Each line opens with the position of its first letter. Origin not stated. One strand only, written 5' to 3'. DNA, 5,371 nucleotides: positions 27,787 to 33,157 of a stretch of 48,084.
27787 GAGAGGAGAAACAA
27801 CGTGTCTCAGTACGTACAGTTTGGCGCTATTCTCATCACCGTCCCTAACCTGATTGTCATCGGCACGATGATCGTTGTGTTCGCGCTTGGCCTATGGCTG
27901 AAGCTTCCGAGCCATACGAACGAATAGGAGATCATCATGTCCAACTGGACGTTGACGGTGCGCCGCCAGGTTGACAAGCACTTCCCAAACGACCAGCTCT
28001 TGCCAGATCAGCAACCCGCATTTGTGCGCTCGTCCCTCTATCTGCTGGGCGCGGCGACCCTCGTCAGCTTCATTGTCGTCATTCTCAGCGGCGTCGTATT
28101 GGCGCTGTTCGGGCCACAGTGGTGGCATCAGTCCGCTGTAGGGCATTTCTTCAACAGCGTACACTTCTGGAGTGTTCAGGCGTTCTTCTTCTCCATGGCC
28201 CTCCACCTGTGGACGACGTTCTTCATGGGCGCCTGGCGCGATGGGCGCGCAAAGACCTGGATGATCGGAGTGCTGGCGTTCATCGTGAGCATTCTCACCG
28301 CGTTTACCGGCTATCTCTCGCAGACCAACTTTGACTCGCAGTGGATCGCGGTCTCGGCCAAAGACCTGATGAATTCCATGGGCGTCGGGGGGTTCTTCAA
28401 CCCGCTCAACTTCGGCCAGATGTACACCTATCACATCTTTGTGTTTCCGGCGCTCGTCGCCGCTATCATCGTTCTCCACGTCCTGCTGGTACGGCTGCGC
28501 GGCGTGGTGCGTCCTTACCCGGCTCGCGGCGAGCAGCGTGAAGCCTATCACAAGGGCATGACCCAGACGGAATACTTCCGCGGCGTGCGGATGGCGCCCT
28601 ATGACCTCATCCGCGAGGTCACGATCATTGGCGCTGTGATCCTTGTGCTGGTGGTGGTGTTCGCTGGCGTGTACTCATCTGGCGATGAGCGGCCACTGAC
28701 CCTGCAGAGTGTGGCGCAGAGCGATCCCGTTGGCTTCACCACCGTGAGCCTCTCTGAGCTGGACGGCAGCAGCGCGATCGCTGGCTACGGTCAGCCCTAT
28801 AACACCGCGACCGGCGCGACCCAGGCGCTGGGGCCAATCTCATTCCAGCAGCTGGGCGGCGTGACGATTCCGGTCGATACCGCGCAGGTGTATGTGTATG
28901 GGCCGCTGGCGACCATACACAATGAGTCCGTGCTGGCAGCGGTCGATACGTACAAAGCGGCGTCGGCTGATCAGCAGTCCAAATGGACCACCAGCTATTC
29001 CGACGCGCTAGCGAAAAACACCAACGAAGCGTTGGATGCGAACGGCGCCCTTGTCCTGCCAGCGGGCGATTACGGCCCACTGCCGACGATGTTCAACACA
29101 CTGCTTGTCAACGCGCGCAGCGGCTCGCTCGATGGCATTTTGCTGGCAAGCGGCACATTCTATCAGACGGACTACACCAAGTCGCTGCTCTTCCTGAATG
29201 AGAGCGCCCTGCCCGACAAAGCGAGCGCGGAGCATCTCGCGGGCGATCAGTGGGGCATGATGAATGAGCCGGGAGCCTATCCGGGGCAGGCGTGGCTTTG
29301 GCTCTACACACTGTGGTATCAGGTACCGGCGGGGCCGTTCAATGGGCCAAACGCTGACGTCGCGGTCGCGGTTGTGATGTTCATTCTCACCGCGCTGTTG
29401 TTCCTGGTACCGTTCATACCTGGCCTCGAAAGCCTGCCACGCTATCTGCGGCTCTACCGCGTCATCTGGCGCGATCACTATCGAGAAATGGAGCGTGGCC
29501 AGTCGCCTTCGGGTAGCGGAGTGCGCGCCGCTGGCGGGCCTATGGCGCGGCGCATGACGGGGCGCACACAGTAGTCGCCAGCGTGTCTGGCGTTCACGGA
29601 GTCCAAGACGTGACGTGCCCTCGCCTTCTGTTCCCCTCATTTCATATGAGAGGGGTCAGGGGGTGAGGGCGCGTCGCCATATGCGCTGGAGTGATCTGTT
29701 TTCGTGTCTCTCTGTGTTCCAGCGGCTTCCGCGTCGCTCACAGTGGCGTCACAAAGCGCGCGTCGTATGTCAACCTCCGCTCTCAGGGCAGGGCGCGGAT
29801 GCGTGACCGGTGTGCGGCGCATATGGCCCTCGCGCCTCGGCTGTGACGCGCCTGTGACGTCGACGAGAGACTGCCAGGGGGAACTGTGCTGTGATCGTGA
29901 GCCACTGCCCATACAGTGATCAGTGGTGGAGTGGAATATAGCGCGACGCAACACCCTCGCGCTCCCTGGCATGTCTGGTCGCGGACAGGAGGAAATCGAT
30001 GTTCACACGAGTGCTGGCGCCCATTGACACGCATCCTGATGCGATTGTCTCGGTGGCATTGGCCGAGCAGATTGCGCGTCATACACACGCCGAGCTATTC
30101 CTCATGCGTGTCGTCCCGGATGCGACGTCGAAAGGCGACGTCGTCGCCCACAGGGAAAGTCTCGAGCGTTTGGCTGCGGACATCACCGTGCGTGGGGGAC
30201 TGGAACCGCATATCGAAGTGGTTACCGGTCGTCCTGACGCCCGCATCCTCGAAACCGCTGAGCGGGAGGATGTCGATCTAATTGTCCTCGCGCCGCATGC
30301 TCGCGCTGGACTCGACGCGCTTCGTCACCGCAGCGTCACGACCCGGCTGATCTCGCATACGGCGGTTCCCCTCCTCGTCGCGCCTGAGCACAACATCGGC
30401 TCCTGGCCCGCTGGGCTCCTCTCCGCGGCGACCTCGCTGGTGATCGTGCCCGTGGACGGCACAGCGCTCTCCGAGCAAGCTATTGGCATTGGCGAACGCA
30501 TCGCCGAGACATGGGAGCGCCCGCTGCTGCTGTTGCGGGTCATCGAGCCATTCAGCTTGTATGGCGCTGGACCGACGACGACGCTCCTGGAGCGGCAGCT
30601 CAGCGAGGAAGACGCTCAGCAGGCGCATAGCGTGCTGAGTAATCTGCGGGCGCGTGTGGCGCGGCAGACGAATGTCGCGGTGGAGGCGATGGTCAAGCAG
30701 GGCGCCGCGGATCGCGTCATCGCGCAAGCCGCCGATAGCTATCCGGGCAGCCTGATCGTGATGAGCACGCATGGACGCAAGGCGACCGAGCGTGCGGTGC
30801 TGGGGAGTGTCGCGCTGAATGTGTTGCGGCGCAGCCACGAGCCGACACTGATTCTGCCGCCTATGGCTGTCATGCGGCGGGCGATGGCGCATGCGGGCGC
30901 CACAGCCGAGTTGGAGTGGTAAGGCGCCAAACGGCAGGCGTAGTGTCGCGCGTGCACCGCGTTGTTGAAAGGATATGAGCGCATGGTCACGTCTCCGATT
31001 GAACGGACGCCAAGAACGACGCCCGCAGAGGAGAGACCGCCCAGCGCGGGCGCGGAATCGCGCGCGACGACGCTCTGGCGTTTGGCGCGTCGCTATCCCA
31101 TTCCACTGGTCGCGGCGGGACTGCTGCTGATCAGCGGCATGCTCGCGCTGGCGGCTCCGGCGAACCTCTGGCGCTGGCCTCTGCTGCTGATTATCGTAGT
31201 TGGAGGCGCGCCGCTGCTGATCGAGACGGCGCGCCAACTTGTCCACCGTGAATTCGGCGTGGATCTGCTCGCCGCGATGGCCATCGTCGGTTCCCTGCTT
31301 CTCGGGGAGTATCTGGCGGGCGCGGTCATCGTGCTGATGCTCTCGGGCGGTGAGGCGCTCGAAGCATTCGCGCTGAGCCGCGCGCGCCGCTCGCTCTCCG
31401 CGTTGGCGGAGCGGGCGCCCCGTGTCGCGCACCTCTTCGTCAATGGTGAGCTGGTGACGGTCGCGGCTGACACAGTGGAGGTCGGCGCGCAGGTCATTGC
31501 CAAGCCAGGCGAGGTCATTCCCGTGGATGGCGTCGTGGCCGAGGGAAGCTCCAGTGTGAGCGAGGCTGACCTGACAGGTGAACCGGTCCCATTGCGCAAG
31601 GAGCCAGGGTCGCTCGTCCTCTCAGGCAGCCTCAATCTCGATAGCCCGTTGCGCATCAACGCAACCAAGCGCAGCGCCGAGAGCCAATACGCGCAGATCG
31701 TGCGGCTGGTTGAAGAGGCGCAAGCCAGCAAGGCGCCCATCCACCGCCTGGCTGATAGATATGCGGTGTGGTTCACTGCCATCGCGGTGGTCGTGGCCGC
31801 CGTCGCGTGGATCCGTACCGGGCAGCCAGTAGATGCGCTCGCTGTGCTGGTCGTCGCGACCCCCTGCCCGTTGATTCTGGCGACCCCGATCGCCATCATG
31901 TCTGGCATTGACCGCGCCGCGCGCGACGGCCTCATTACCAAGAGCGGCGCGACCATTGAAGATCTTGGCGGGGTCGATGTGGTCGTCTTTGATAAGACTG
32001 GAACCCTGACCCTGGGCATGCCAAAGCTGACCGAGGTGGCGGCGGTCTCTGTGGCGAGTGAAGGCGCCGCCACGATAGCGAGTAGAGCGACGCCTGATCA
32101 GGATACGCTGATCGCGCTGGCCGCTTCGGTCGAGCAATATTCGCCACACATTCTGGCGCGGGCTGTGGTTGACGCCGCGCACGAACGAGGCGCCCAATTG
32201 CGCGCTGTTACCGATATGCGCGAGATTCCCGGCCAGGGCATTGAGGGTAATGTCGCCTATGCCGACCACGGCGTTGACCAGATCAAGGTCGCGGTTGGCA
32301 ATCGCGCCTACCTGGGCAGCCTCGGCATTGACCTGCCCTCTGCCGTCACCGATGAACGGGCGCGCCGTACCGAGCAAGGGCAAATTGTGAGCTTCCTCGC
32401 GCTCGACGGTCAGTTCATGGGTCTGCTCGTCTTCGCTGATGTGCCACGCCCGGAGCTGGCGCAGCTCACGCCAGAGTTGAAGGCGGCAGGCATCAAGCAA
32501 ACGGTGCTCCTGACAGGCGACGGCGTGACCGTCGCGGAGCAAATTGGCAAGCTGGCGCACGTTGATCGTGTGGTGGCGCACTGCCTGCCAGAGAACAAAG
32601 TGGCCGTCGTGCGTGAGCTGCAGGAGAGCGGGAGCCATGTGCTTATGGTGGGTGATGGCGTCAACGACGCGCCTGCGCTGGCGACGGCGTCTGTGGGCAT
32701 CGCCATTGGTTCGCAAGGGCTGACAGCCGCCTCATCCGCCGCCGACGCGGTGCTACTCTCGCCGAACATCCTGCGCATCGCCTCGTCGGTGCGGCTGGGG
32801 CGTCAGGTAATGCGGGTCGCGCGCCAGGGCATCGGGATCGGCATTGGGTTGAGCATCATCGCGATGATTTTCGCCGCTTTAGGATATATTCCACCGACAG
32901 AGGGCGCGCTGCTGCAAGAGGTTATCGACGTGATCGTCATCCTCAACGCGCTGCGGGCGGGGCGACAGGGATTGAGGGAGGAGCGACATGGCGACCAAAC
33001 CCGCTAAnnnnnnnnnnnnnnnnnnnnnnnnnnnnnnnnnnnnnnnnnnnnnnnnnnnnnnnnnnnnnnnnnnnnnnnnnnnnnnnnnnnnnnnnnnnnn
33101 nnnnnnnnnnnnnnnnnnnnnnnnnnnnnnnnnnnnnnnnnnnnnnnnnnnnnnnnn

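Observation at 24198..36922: Conserved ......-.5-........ composite box shared by the hsp20 and USP-1 promoters, with extra exact copies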

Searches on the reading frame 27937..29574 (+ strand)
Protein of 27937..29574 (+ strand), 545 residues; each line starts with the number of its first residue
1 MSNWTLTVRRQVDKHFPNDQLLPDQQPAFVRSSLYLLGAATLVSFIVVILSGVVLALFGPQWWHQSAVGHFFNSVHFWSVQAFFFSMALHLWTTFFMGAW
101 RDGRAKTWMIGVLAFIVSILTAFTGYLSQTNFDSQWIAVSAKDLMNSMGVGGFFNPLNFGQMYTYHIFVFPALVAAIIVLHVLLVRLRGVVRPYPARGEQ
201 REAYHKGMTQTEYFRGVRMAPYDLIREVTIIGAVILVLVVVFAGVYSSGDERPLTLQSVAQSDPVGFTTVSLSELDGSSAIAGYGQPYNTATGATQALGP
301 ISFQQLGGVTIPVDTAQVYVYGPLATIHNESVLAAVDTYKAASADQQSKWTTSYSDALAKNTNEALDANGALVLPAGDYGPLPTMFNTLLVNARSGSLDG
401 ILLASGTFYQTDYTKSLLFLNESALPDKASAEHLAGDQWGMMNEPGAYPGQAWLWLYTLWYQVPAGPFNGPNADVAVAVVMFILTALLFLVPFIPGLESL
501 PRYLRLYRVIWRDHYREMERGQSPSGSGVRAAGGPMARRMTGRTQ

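Call 9: search_protein_families(library=pfam, proteins=[window:27937-29574:+])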
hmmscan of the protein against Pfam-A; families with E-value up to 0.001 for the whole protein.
window:27937-29574:+ (545 aa): 3 families
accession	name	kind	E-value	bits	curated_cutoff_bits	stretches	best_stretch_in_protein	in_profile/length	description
PF13631.11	Cytochrom_B_N_2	-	8.6e-18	65.3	27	1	82-243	2-159/169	Cytochrome b(N-terminal)/b6/petB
PF00033.24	Cytochrome_B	-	1.5e-08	35.2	27.2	1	32-186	11-186/189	Cytochrome b/b6/petB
PF14358.11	DUF4405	-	7.3e-05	23.6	26.7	1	38-93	3-64/66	Domain of unknown function (DUF4405)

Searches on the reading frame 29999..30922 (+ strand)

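Call 10: search_protein_families(library=pfam, proteins=[window:29999-30922:+])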
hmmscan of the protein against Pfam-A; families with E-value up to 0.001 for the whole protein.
window:29999-30922:+ (307 aa): 1 family
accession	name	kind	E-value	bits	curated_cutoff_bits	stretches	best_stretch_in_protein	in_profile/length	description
PF00582.32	Usp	-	1.2e-40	139.8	24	2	148-287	5-141/141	Universal stress protein family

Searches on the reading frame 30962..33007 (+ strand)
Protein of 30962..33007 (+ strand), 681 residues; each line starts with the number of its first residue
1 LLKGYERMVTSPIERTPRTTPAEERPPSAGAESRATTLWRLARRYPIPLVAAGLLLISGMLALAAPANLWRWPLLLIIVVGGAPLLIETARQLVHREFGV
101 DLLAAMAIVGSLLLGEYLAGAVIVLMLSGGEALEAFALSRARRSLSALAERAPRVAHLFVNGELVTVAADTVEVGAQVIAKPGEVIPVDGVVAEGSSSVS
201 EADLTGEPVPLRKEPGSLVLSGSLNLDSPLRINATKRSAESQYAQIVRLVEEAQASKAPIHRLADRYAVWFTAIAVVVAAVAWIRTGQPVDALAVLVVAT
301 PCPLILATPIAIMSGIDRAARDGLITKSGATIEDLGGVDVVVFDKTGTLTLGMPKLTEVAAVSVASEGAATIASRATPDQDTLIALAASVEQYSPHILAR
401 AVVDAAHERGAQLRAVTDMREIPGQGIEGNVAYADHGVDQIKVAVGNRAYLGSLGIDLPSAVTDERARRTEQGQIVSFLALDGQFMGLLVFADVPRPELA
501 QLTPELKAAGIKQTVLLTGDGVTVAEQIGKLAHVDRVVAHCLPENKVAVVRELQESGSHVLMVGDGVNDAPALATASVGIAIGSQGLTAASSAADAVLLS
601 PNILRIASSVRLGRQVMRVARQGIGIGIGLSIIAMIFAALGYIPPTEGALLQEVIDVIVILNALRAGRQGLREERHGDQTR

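Call 10: search_protein_families(library=pfam, proteins=[window:30962-33007:+])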
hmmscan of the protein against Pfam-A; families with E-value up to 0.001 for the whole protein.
window:30962-33007:+ (681 aa): 2 families
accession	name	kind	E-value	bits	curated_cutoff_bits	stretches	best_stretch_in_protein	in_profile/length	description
PF00122.25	E1-E2_ATPase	-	6.6e-45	153.3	28.1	1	152-321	3-180/181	E1-E2 ATPase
PF00702.32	Hydrolase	-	1.3e-27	97.9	26.4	1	338-576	1-190/191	haloacid dehalogenase-like hydrolase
